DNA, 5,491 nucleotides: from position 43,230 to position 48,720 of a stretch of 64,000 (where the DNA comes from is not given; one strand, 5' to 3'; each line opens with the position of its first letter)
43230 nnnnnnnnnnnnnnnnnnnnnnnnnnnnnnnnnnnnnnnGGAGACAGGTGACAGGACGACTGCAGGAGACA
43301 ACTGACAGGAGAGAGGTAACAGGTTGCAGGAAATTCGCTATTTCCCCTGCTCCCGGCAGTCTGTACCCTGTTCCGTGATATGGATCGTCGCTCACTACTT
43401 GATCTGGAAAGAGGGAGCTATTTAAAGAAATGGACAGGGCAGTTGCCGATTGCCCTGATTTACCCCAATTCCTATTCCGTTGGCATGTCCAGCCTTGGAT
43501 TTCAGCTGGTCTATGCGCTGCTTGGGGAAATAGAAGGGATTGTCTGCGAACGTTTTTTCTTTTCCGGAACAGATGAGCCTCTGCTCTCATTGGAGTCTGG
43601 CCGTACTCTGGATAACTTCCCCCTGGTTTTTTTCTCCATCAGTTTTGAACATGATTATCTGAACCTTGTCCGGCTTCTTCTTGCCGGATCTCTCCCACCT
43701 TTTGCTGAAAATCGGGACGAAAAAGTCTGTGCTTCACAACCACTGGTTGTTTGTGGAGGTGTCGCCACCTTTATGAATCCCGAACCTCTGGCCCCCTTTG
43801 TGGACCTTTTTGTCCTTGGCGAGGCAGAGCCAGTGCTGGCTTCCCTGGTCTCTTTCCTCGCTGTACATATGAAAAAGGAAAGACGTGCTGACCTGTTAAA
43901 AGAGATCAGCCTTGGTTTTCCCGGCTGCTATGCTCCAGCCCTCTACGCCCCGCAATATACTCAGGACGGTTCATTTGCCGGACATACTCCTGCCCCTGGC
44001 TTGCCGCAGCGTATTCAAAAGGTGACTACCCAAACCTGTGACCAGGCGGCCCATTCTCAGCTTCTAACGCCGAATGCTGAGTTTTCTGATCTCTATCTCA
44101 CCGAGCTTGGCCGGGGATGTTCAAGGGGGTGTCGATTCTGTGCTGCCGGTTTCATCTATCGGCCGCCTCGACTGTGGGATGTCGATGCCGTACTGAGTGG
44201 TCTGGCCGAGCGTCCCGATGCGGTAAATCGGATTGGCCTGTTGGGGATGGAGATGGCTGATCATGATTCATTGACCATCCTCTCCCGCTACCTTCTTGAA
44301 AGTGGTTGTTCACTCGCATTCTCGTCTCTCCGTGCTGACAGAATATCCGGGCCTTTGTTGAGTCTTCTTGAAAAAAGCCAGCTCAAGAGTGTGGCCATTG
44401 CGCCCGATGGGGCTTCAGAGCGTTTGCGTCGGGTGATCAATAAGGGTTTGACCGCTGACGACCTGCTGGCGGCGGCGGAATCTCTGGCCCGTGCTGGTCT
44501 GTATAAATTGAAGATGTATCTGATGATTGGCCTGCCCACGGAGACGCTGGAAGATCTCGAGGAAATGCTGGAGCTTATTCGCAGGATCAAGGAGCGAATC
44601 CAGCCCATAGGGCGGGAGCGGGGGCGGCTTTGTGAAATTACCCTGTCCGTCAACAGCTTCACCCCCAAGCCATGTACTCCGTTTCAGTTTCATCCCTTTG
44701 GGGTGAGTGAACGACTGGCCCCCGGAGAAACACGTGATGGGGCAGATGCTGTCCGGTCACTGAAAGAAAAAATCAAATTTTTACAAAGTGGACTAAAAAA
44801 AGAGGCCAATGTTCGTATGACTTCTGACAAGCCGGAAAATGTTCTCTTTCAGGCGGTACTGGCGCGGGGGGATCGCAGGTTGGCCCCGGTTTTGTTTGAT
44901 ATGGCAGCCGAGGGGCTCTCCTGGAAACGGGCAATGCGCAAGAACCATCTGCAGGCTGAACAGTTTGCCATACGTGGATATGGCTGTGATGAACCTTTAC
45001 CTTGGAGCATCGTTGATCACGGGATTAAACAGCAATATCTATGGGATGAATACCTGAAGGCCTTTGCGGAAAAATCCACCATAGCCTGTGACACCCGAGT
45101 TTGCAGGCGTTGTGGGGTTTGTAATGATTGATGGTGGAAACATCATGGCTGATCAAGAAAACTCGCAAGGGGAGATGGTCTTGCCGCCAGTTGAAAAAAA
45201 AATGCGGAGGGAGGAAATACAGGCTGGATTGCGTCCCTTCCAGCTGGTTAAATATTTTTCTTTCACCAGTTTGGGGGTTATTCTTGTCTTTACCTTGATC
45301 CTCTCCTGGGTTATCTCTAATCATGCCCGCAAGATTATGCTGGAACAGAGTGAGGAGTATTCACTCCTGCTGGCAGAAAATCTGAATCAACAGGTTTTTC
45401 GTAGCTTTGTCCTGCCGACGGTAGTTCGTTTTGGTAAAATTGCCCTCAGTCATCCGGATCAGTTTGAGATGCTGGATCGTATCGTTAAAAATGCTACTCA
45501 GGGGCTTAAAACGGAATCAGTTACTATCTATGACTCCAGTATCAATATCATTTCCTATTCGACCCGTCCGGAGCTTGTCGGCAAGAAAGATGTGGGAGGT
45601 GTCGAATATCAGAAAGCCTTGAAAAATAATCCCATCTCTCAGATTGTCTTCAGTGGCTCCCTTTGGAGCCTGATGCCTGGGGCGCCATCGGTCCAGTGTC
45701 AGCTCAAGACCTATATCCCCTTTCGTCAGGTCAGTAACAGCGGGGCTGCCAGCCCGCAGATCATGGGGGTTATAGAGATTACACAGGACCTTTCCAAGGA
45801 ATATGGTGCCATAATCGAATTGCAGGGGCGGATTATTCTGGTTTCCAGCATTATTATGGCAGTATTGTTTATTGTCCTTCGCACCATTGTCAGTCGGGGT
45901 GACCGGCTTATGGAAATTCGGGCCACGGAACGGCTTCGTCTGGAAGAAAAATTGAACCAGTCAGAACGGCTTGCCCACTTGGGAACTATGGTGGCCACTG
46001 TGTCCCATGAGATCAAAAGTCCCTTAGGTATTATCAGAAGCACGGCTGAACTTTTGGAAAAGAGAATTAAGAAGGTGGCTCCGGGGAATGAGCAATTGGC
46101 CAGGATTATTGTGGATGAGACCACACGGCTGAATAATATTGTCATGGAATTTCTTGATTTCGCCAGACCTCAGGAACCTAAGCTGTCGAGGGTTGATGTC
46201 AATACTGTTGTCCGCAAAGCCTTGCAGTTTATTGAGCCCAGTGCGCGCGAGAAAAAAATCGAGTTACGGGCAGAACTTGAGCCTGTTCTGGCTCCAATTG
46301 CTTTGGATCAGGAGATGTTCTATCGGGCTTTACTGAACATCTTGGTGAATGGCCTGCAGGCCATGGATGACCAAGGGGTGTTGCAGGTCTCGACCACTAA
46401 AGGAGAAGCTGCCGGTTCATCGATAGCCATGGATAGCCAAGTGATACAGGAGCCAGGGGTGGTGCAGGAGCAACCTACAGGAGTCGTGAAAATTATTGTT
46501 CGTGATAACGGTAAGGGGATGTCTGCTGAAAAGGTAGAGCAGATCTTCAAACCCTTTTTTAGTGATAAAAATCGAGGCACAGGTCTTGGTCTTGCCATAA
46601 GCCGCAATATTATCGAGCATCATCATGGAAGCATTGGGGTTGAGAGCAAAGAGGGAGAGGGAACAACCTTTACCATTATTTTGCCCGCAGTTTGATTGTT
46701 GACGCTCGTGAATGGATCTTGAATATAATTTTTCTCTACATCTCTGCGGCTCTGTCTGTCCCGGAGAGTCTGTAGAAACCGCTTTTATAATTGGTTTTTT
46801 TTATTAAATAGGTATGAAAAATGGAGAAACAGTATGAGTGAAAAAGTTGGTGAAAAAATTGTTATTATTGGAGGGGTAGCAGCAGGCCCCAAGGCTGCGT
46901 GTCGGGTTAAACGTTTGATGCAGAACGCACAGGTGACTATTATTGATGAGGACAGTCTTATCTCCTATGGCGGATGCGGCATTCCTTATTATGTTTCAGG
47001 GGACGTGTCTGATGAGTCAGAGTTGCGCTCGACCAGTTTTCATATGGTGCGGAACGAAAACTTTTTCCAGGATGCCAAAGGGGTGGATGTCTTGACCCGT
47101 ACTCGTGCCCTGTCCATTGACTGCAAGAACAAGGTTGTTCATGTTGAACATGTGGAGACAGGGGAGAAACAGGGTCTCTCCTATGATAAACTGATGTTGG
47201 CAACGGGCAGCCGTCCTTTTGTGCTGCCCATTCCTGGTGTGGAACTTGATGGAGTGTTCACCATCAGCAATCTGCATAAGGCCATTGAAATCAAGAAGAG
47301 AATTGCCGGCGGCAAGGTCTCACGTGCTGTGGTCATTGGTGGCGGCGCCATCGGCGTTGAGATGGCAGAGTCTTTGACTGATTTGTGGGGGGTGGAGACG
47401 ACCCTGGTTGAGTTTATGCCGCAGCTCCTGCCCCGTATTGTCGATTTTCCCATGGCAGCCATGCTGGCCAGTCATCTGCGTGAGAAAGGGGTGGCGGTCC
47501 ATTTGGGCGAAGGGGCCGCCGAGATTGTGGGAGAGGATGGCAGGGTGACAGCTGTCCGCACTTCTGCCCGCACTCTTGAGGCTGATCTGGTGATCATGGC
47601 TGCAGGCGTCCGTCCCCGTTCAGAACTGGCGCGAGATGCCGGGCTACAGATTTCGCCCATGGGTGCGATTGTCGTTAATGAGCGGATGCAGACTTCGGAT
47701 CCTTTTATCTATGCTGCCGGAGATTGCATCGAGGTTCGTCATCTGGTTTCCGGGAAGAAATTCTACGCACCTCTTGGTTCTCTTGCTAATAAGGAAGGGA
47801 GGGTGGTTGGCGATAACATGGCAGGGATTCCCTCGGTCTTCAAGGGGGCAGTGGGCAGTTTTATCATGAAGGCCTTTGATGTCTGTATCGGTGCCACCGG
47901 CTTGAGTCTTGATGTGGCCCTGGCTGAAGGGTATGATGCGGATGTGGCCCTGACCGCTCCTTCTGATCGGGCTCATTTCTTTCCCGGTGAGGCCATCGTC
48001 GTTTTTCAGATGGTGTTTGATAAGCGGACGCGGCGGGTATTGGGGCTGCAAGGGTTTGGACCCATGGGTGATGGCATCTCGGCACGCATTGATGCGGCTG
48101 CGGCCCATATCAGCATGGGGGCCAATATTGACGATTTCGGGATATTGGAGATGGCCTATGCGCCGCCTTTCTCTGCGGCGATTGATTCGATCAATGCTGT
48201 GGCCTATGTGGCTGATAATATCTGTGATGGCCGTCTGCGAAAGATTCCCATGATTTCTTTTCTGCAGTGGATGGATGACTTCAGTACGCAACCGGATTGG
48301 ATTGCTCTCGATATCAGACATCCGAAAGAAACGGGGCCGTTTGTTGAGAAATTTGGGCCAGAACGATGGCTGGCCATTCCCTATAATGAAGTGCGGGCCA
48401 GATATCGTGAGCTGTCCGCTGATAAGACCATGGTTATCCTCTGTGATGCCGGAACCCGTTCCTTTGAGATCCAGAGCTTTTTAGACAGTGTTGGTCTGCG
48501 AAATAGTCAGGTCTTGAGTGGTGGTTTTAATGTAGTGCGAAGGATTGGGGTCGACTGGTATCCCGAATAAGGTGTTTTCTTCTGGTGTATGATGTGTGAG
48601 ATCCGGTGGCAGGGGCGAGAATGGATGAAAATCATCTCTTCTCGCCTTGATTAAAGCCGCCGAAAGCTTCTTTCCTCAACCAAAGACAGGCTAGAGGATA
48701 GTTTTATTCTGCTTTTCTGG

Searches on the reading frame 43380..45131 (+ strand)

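Call 58: search_protein_families(library=pfam, proteins=[window:43380-45131:+], max_evalue=0.00001)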
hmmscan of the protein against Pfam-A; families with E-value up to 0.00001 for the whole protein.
window:43380-45131:+ (583 aa): 2 families
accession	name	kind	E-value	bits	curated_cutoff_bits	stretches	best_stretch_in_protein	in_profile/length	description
PF19864.5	Radical_SAM_N2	-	1.4e-33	116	29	1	40-186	1-151/151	Radical SAM proteins, N-terminal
PF04055.27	Radical_SAM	-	1.2e-17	65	29.5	1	242-400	2-166/166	Radical SAM superfamily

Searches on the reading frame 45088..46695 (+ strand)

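Call 58: search_protein_families(library=pfam, proteins=[window:45088-46695:+], max_evalue=0.00001)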
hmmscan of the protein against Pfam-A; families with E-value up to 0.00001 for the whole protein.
window:45088-46695:+ (535 aa): 2 families
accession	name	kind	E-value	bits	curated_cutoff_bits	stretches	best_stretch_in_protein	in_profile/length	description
PF02518.31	HATPase_c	-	6e-22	78.6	26.4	1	407-534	2-109/111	Histidine kinase-, DNA gyrase B-, and HSP90-like ATPase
PF00512.31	HisKA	-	7.1e-14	52.1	26.9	1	299-363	3-65/66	His Kinase A (phospho-acceptor) domain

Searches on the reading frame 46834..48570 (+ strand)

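Call 58: search_protein_families(library=pfam, proteins=[window:46834-48570:+], max_evalue=0.00001)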
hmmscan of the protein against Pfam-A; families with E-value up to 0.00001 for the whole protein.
window:46834-48570:+ (578 aa): 6 families
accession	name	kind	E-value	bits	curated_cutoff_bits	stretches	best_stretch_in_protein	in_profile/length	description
PF07992.20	Pyr_redox_2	-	5.1e-66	223.5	26.1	1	8-300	2-279/291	Pyridine nucleotide-disulphide oxidoreductase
PF00070.33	Pyr_redox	-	4.2e-19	69.3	22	1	164-244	1-80/82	Pyridine nucleotide-disulphide oxidoreductase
PF02852.28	Pyr_redox_dim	-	5.2e-10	39.9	25.3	1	348-450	7-106/110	Pyridine nucleotide-disulphide oxidoreductase, dimerisation domain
PF01266.30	DAO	-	1.1e-07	32.1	27.9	0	208-275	152-223/353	FAD dependent oxidoreductase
PF13738.12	Pyr_redox_3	-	3.1e-07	30.4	30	0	5-129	163-270/305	Pyridine nucleotide-disulphide oxidoreductase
PF03486.20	HI0933_like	-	9.3e-06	25.7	50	0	208-260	112-165/244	HI0933-like protein Rossmann domain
